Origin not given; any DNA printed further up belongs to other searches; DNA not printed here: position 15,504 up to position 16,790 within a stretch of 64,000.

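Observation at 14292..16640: GC-rich two-gene island (tryptophanyl-tRNA synthetase plus DMT-type transporter) next to tRNA-Trp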

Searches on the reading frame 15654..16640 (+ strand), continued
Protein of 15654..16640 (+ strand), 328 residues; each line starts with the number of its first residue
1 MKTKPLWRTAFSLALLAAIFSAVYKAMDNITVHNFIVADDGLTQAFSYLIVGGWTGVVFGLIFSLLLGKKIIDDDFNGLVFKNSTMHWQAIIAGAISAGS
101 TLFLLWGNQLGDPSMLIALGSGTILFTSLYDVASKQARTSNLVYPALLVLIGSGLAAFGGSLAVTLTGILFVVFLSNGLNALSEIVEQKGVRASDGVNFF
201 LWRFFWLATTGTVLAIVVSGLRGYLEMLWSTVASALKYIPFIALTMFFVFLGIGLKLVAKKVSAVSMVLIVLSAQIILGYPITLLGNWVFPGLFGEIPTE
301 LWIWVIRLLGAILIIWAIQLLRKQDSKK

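Call 50: search_protein_families(library=pfam, proteins=[L017:579-1985:+, L017:2042-2890:-, L017:5158-5829:+, L017:5874-6389:-, L005:11090-11779:-, L011:11046-12551:-, L019:7128-7691:-, L019:7925-9163:+, L019:2759-5041:-, L005:7539-8465:-], max_evalue=0.05)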
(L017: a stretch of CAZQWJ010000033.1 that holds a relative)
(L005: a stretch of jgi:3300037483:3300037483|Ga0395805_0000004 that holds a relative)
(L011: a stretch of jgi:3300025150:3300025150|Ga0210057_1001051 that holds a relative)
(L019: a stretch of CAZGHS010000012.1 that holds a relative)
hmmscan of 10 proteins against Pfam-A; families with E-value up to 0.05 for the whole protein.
L017:579-1985:+ (468 aa): 1 family
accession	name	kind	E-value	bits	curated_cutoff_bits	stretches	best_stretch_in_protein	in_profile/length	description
PF00591.27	Glycos_transf_3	-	1.8e-14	54.4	27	1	164-308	3-143/253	Glycosyl transferase family, a/b domain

L017:2042-2890:- (282 aa): 2 families
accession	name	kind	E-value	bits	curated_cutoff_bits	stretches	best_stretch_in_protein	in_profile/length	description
PF03437.21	BtpA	-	1.2e-57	195.8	30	1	15-247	2-233/254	BtpA family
PF03060.21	NMO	-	0.03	14.1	28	0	77-274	47-255/331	Nitronate monooxygenase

L017:5158-5829:+ (223 aa): 3 families
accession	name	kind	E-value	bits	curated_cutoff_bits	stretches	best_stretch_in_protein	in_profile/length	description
PF00583.31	Acetyltransf_1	-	4.7e-06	27.3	20.7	1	61-127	31-102/116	Acetyltransferase (GNAT) family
PF13508.13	Acetyltransf_7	-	0.00019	22.2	27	1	62-113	2-55/84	Acetyltransferase (GNAT) domain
PF13673.13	Acetyltransf_10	-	0.015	15.8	23.6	1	61-115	29-80/128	Acetyltransferase (GNAT) domain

L017:5874-6389:- (171 aa): 0 families

L005:11090-11779:- (229 aa): 1 family
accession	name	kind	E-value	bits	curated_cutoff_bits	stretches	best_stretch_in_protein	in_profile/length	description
PF00583.31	Acetyltransf_1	-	0.026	15.2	20.7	1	65-121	28-81/116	Acetyltransferase (GNAT) family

L011:11046-12551:- (501 aa): 0 families

L019:7128-7691:- (187 aa): 0 families

L019:7925-9163:+ (412 aa): 6 families
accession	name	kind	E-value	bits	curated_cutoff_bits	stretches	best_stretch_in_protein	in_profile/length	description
PF00270.35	DEAD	-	1e-46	159.2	26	1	94-258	1-166/167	DEAD/DEAH box helicase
PF00271.37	Helicase_C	-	6.1e-34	117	23.5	1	294-402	2-110/110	Helicase conserved C-terminal domain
PF04851.21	ResIII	-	2.3e-07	31.3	22.5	1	113-253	29-163/164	Type III restriction enzyme, res subunit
PF16203.11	ERCC3_RAD25_C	-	0.005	16.6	27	1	308-403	61-153/248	ERCC3/RAD25/XPB C-terminal helicase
PF13245.12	AAA_19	-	0.0071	17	25.1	0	101-241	5-116/134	AAA domain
PF22590.2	Cas3-like_C_2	-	0.028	15.1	27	0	340-402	38-105/106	CRISPR-associated nuclease/helicase Cas3, C-terminal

L019:2759-5041:- (760 aa): 2 families
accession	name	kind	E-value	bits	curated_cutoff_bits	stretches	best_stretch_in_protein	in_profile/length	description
PF01326.24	PPDK_N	-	5.3e-17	62.5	27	1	22-171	134-315/328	Pyruvate phosphate dikinase, AMP/ATP-binding domain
PF00391.29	PEP-utilizers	-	1.3e-06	28.4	23.1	1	688-751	4-69/72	PEP-utilising enzyme, mobile domain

L005:7539-8465:- (308 aa): 0 families

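Call 59: find_encoding_contigs(protein=P0160, flank=8000, max_places=1)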
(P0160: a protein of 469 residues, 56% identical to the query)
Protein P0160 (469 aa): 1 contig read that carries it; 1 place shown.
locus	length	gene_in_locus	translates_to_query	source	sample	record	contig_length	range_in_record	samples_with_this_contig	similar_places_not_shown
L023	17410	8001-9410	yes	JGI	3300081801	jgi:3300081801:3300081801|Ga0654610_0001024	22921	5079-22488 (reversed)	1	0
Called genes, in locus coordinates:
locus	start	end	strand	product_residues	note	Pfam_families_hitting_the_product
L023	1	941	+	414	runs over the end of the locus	-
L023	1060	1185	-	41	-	-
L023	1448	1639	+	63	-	-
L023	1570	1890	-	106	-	-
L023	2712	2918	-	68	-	-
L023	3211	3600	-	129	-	PF00903:Glyoxalase, PF13669:Glyoxalase_4, PF22677:Ble-like_N (faint)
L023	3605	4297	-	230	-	-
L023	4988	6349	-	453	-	PF26355:HTH_VMAP-M9, PF00931:NB-ARC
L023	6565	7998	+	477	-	PF00579:tRNA-synt_1b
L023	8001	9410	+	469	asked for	-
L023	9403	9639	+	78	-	-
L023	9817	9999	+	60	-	-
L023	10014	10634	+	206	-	-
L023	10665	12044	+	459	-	PF00246:Peptidase_M14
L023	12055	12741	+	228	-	PF00117:GATase, PF07722:Peptidase_C26 (weak)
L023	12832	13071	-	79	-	PF02604:PhdYeFM_antitox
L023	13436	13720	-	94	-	-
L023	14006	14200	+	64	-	-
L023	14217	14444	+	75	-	-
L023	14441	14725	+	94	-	PF15738:YafQ_toxin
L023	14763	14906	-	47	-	-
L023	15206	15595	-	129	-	PF01850:PIN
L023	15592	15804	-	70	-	-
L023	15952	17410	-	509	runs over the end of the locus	PF27677:EGY3_M, PF02163:Peptidase_M50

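Call 60: find_encoding_contigs(protein=P0161, flank=8000, max_places=1)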
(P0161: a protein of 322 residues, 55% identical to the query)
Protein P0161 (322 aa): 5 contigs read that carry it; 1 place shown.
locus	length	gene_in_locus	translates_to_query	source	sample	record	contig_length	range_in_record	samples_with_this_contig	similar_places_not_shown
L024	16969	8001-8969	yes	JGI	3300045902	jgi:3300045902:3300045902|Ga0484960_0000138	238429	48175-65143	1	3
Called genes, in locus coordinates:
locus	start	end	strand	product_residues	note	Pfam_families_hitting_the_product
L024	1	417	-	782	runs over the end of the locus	PF04879:Molybdop_Fe4S4, PF00384:Molybdopterin, PF01568:Molydop_binding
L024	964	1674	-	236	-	-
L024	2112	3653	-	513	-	PF03460:NIR_SIR_ferr, PF01077:NIR_SIR, PF03460:NIR_SIR_ferr, PF01077:NIR_SIR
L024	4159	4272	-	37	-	PF05151:PsbM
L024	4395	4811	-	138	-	PF00111:Fer2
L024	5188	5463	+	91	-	-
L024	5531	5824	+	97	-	-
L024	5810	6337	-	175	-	PF26355:HTH_VMAP-M9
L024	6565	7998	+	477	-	PF00579:tRNA-synt_1b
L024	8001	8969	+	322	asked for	-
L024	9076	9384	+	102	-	-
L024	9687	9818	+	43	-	-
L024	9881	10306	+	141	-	-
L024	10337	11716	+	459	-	PF00246:Peptidase_M14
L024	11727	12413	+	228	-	PF00117:GATase, PF07722:Peptidase_C26 (weak)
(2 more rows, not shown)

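Call 68: find_related_loci(query=A1, collection=metagenome_contigs, flank=6000)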
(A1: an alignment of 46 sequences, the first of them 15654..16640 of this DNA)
Query A1 (328 aa) in metagenome_contigs; peptide patterns used: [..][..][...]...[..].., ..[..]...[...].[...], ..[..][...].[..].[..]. (x = any residue, [..] = any of these).
226 stretches matched a pattern; 21 encode a relative of the query (tblastn E <= 1e-3); 21 distinct loci.
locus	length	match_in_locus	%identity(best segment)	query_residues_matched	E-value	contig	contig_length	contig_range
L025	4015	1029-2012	88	1-328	0e+0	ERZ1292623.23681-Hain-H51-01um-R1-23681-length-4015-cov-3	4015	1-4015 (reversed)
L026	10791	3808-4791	76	1-328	1e-156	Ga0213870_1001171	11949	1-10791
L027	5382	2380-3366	63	2-326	2e-130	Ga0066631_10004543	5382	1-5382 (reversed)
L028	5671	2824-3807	59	1-327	5e-129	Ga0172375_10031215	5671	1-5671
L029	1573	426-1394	60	2-323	1e-136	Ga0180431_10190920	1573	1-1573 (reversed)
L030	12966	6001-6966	57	2-324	5e-119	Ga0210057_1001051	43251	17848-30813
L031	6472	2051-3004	55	4-322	1e-111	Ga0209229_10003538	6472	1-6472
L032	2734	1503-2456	54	8-325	3e-114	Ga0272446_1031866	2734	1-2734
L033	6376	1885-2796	56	18-322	4e-110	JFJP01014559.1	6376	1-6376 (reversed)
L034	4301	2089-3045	52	8-325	5e-105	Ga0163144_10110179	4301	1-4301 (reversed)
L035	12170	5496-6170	67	2-226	1e-97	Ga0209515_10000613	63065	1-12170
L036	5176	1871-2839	50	2-324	2e-97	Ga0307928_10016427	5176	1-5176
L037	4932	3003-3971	50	2-324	2e-97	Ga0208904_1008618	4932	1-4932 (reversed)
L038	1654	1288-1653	84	1-122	1e-67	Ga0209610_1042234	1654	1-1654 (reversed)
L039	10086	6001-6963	41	9-328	8e-63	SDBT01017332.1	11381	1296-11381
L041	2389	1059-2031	65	2-326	5e-92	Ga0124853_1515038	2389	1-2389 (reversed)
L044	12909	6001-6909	41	8-307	5e-58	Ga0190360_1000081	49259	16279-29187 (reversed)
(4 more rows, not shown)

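Call 84: search_protein_families(library=pfam, proteins=[L026:2469-3614:-, L026:955-2016:+, L044:7475-8689:+, L044:8832-9521:+, L044:4120-4713:+, L011:11046-12551:-], max_evalue=0.01)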
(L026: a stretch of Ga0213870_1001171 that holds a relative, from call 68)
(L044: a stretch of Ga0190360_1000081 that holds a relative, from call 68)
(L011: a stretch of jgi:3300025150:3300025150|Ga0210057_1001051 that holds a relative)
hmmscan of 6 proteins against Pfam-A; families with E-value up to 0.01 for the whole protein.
L026:2469-3614:- (381 aa): 7 families
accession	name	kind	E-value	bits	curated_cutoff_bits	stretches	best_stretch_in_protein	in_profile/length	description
PF13649.12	Methyltransf_25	-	7.8e-16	59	27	1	168-262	2-97/97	Methyltransferase domain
PF08241.18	Methyltransf_11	-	4.4e-15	56.5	21.2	1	168-265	1-94/95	Methyltransferase domain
PF13847.12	Methyltransf_31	-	1.4e-14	54.4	27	1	167-267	7-110/145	Methyltransferase domain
PF01817.26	CM_2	-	2.1e-13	50.7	27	1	17-92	4-79/80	Chorismate mutase type II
PF08242.18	Methyltransf_12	-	7.3e-12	46.3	30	1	168-263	1-97/98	Methyltransferase domain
PF13489.12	Methyltransf_23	-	2.9e-09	37.3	27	1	152-283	7-132/164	Methyltransferase domain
PF01209.24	Ubie_methyltran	-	2.1e-08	34.3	20.1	1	167-265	51-150/233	ubiE/COQ5 methyltransferase family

L026:955-2016:+ (353 aa): 1 family
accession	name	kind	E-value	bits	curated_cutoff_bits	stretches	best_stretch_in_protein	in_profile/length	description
PF00579.31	tRNA-synt_1b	-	3.6e-55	187.8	21.1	1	6-302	7-288/292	tRNA synthetases class I (W and Y)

L044:7475-8689:+ (404 aa): 1 family
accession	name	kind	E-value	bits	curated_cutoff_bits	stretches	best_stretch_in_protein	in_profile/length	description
PF00591.27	Glycos_transf_3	-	5.5e-33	115.1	27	1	123-388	3-251/253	Glycosyl transferase family, a/b domain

L044:8832-9521:+ (229 aa): 3 families
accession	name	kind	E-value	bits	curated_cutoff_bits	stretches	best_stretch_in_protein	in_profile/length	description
PF00583.31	Acetyltransf_1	-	5.8e-07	30.2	20.7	1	70-136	35-107/116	Acetyltransferase (GNAT) family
PF13508.13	Acetyltransf_7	-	2.7e-05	24.9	27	1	70-124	5-58/84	Acetyltransferase (GNAT) domain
PF13673.13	Acetyltransf_10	-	0.0015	19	23.6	1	70-124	33-82/128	Acetyltransferase (GNAT) domain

L044:4120-4713:+ (197 aa): 0 families

L011:11046-12551:- (501 aa): 0 families
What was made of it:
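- A chorismate-mutase fusion gene is present in L026 (call 84).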

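Call 88: search_protein_representatives(alignment_id=A1)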
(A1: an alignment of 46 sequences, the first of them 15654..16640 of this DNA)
Query: 46 sequences, 332 profile positions. Proteins with E-value up to 0.001 (for the whole library): 178; up to 1e-10: 147; up to 1e-30: 81. The best 150 are listed.
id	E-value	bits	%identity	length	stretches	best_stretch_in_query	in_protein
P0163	2.6e-149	513.0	-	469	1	8-330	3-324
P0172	8.5e-134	462.0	-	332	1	3-330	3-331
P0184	7.4e-126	435.9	-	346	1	9-331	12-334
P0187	1.7e-115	401.8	-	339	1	7-329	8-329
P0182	9.7e-106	369.8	-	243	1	89-329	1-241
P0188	1.2e-104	366.2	-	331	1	12-327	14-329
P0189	1.1e-101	356.5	-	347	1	4-328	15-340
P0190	3.2e-99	348.4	-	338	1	10-328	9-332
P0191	2.3e-98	345.6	-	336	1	10-326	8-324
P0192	5.3e-95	334.5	-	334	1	9-326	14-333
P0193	2.0e-93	329.3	-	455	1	8-329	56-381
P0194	7.8e-93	327.4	-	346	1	7-325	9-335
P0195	2.1e-92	325.9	-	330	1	12-327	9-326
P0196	5.4e-91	321.3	-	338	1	7-329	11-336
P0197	3.4e-86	305.5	-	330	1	9-329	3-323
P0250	1.2e-41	159.1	-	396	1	12-325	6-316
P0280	7.8e-24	100.5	-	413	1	9-330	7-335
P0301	8.2e-17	77.5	-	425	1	10-325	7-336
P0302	1.1e-16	77.1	-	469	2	70-328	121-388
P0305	1.3e-15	73.5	-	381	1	15-324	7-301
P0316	1.8e-13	66.4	-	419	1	9-327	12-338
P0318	6.9e-13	64.6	-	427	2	146-328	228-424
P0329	3.5e-11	58.9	-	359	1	10-326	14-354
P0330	3.4e-10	55.7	-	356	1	14-328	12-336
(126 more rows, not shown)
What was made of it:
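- Closest known: YddG and other EamA/DMT amino-acid transporters. Different: The family is tiny, with 178 clusters (call 88).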

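Call 89: search_protein_families(library=pfam, proteins=[P0193, P0250, P0280, P0301, P0305, P0316, P0318, P0302, P0329, P0330], max_evalue=0.01)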
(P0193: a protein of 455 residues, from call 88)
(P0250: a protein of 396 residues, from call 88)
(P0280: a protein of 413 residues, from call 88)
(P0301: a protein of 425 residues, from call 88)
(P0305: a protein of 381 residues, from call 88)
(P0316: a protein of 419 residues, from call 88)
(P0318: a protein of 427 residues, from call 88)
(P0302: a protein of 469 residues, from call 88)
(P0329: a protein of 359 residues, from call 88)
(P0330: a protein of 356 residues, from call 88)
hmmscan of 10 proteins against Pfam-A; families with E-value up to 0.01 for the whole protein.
P0193 (455 aa): 0 families

P0250 (396 aa): 1 family
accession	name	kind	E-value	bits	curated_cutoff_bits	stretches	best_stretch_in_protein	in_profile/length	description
PF00892.27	EamA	-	1.3e-05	25.9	28.2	1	8-149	4-134/135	EamA-like transporter family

P0280 (413 aa): 3 families
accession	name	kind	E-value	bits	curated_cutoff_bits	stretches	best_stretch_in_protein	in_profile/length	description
PF01037.27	AsnC_trans_reg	-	2.9e-13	49.9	25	1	339-409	2-73/73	Lrp/AsnC ligand binding domain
PF00892.27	EamA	-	2.4e-06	28.3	28.2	1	12-162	4-134/135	EamA-like transporter family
PF05313.17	Pox_P21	-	0.001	19.1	27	1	101-191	76-162/189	Poxvirus P21 membrane protein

P0301 (425 aa): 2 families
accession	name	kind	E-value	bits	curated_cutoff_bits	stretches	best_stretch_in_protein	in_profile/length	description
PF01037.27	AsnC_trans_reg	-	4.2e-05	23.8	25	1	353-415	10-72/73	Lrp/AsnC ligand binding domain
PF00892.27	EamA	-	0.00037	21.2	28.2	1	17-164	7-134/135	EamA-like transporter family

P0305 (381 aa): 1 family
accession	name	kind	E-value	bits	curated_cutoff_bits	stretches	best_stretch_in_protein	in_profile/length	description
PF01037.27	AsnC_trans_reg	-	1.6e-09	37.9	25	1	311-374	2-66/73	Lrp/AsnC ligand binding domain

P0316 (419 aa): 1 family
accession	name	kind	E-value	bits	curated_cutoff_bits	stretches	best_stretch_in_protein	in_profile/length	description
PF01037.27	AsnC_trans_reg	-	1.3e-07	31.9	25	1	346-413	3-71/73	Lrp/AsnC ligand binding domain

P0318 (427 aa): 0 families

P0302 (469 aa): 0 families

P0329 (359 aa): 0 families

P0330 (356 aa): 1 family
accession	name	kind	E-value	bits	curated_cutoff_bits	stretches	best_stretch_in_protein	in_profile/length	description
PF15158.11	TMEM249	-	0.00078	19.7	25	1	83-148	22-85/184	Cation channel sperm-associated auxiliary subunit TMEM249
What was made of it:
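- On DMT (drug/metabolite transporter) superfamily: Only distant relatives reach EamA, for example P0280 at 28.3 bits against a cutoff of 28.2 (call 89).
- Closest known: YddG and other EamA/DMT amino-acid transporters. Same: Weak EamA matches in distant family members (call 89).
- Distant family members carry a C-terminal Lrp/AsnC ligand-binding domain and weak EamA matches (call 89). Family members are fused to amino-acid-sensing domains (call 89).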

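Call 97: search_protein_families(library=ncbifam, proteins=[L009:7809-9245:+], max_evalue=0.01)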
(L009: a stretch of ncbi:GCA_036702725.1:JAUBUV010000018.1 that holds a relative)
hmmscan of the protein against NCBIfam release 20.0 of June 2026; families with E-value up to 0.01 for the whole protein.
L009:7809-9245:+ (478 aa): 11 families
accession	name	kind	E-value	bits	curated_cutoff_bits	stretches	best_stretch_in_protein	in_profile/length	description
TIGR00233.1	trpS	equivalog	8.3e-96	321.1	176.75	1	154-478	3-328/328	tryptophan--tRNA ligase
NF009207.0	PRK12556.1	equivalog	3.5e-68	229.9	479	1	154-478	4-331/332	tryptophan--tRNA ligase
NF008923.0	PRK12284.1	equivalog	2e-59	201.5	597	1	153-478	2-331/431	tryptophan--tRNA ligase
NF008922.0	PRK12283.1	equivalog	5.3e-57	193.5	572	2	152-322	2-174/400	tryptophan--tRNA ligase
NF008925.0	PRK12285.1-2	equivalog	2.3e-20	72.9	451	1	151-387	60-289/365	tryptophan--tRNA ligase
NF008927.0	PRK12285.1-4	equivalog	3.5e-14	52.6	478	1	151-439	71-354/385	tryptophan--tRNA ligase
NF008926.0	PRK12285.1-3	equivalog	8.6e-12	44.6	320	2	152-316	64-229/429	tryptophan--tRNA ligase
NF006330.0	PRK08560.1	equivalog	2.4e-11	43.3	220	1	159-439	38-327/342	tyrosine--tRNA ligase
NF008928.0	PRK12285.1-5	equivalog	8e-09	34.5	891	1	155-315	94-252/530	tryptophan--tRNA ligase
NF008924.0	PRK12285.1-1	equivalog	4.5e-06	26.2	644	1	163-439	83-350/381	tryptophan--tRNA ligase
TIGR00234.1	tyrS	equivalog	5.1e-05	22.5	113.8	1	255-380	147-274/406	tyrosine--tRNA ligase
